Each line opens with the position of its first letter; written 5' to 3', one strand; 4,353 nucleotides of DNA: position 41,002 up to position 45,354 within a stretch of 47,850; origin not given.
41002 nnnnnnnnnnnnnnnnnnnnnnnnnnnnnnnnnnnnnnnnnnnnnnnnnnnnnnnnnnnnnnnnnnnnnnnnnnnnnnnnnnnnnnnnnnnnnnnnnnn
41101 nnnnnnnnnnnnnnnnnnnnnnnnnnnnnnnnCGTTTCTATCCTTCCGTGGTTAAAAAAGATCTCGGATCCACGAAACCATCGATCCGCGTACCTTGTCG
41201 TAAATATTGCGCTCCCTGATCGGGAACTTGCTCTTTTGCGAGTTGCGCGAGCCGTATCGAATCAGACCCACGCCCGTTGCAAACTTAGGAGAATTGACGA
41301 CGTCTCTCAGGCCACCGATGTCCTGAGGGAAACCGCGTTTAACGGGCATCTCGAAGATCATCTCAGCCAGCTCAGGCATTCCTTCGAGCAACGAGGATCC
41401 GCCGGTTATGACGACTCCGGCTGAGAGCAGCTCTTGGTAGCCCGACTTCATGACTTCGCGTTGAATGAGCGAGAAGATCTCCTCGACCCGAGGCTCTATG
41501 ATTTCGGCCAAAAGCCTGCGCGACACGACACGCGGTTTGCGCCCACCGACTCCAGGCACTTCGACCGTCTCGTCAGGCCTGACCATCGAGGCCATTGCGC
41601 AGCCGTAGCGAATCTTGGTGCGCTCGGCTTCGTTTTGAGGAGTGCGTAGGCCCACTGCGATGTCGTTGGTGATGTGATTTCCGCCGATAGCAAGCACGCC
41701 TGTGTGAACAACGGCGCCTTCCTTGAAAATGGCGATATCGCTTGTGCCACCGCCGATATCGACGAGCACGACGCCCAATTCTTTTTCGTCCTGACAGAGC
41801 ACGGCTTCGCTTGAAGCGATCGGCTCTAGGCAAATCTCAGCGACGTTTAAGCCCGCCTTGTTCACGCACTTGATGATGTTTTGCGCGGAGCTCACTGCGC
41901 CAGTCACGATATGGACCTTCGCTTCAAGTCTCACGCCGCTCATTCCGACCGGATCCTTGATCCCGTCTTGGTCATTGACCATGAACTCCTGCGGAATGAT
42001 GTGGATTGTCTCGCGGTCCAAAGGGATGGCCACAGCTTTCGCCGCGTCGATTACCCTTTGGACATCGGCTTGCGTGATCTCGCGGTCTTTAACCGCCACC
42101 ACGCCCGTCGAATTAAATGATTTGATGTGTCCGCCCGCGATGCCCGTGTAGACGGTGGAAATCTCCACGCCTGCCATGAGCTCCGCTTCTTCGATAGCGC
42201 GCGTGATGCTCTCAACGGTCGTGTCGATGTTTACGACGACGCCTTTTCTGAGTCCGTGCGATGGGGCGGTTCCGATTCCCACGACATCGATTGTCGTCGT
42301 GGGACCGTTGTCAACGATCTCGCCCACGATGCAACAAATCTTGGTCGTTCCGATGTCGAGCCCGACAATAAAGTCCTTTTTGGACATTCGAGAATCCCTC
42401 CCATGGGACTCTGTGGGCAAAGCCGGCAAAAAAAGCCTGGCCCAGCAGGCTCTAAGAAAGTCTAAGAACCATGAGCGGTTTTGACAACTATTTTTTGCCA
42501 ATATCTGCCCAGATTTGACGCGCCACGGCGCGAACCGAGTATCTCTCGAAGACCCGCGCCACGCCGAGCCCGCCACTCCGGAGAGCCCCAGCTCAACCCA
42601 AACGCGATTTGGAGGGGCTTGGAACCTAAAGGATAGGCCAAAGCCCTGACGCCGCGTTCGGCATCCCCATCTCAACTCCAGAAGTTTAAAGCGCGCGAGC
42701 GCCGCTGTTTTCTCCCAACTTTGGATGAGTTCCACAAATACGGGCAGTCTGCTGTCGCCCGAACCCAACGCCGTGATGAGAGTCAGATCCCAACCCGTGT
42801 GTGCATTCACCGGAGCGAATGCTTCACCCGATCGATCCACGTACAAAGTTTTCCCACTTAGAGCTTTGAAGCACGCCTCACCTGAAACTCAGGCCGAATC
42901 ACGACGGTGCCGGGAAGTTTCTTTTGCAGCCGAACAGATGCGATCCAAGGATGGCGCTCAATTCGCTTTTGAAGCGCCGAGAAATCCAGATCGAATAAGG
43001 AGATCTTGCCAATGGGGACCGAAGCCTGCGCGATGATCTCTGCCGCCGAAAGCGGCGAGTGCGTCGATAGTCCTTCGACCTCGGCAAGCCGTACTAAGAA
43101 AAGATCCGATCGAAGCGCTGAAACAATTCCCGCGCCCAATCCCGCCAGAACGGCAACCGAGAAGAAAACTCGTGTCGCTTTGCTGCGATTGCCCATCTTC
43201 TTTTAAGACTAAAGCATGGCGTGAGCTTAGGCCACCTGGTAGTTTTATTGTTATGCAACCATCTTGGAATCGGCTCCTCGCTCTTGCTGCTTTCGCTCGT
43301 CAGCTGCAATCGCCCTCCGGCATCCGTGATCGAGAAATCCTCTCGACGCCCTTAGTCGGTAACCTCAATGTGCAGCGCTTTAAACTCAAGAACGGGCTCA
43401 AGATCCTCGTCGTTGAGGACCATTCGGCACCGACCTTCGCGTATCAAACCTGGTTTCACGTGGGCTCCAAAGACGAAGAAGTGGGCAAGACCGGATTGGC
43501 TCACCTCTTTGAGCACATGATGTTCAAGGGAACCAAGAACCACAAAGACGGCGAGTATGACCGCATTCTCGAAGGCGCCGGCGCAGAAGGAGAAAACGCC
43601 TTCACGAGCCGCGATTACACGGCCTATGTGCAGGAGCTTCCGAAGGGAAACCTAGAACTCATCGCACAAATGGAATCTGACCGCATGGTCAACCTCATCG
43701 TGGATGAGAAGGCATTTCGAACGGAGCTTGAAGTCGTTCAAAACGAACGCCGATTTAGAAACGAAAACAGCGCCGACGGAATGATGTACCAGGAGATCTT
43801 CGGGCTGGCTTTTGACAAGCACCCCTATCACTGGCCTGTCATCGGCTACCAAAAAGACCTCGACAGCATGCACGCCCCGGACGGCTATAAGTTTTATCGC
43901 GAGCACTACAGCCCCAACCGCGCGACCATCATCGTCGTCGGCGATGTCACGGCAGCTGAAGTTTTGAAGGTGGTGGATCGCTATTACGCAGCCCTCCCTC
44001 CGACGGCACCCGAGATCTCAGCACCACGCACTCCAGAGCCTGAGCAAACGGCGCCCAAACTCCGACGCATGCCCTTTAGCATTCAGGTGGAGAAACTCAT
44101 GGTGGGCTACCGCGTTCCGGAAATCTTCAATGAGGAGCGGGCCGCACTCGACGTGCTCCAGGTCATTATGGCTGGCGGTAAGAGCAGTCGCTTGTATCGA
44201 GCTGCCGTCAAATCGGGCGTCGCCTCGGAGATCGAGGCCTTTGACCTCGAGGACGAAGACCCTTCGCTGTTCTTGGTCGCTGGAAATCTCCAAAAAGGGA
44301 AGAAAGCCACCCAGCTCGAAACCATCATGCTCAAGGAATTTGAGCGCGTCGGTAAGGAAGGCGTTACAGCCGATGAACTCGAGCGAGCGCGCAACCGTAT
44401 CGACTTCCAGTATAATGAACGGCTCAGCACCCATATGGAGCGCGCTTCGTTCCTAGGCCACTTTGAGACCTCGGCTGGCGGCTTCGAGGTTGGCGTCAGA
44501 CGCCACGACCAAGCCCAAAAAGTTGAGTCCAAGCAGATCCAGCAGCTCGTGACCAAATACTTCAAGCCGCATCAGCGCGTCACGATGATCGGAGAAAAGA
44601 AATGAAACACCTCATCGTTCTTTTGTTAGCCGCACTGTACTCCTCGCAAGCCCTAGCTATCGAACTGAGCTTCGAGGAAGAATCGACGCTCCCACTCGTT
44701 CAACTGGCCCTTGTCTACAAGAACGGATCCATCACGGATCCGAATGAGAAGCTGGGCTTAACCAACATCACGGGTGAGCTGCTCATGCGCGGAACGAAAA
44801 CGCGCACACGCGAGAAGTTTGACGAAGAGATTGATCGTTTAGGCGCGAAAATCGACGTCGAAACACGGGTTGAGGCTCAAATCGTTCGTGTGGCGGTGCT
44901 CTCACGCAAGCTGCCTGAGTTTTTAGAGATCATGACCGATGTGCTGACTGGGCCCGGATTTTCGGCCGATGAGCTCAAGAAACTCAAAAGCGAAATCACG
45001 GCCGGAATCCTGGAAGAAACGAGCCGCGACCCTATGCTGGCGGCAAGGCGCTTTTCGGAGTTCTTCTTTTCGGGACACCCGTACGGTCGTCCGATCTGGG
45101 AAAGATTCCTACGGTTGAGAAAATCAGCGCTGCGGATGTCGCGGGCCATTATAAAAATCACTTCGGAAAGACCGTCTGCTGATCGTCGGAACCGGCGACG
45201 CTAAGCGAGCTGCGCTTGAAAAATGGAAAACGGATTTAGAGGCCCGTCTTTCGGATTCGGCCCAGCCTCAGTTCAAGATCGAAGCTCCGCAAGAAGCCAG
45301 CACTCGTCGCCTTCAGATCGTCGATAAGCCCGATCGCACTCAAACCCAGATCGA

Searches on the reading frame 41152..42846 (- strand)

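Call 30: search_protein_families(library=pfam, proteins=[window:41152-42846:-], max_evalue=0.001)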
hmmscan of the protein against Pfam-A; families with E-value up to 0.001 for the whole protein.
window:41152-42846:- (564 aa): 5 families
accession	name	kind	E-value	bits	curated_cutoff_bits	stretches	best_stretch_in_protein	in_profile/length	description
PF14450.12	FtsA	-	1.6e-52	177.6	31.8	2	360-527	1-127/127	Cell division protein FtsA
PF02491.25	SHS2_FTSA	-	4.9e-34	117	25.4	1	238-315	1-79/79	SHS2 domain inserted in FTSA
PF06723.19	MreB_Mbl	-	5.8e-14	52.1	27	1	322-503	110-302/327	MreB/Mbl protein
PF06277.17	EutA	-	9.2e-09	35.1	27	1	352-395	138-181/475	Ethanolamine utilisation protein EutA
PF11104.14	PilM_2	-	5.3e-07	29.3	27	1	324-413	141-236/340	Type IV pilus assembly protein PilM;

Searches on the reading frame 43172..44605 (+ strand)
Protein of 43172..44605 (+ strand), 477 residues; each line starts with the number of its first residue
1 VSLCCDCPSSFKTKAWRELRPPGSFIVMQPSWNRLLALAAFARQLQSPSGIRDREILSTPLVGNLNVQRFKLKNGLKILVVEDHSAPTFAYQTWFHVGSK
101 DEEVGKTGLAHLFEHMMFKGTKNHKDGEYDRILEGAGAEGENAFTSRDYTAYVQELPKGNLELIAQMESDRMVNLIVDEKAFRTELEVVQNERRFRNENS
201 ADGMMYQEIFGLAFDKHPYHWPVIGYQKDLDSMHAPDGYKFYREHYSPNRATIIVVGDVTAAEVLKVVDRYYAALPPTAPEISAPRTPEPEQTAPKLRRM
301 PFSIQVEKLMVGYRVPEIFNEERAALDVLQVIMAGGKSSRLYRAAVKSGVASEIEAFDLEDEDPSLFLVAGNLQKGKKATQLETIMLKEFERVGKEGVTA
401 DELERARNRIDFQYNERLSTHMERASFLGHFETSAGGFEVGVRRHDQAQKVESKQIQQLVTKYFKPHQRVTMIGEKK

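Call 30: search_protein_families(library=pfam, proteins=[window:43172-44605:+], max_evalue=0.001)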
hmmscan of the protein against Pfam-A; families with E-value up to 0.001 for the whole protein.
window:43172-44605:+ (477 aa): 2 families
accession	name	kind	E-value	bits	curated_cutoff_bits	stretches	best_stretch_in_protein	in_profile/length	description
PF05193.26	Peptidase_M16_C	-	1.7e-33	116.4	23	1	239-409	8-180/181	Peptidase M16 inactive domain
PF00675.25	Peptidase_M16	-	5.2e-20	72.3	22.3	1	78-200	2-123/149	Insulinase (Peptidase family M16)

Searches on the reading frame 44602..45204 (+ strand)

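Call 86: search_protein_families(library=pfam, proteins=[window:44602-45204:+], max_evalue=0.00001)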
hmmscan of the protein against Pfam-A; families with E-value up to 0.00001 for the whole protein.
window:44602-45204:+ (200 aa): 1 family
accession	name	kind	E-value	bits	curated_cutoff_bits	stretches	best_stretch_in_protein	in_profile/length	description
PF00675.25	Peptidase_M16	-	1.9e-16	60.7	22.3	1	29-165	9-145/149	Insulinase (Peptidase family M16)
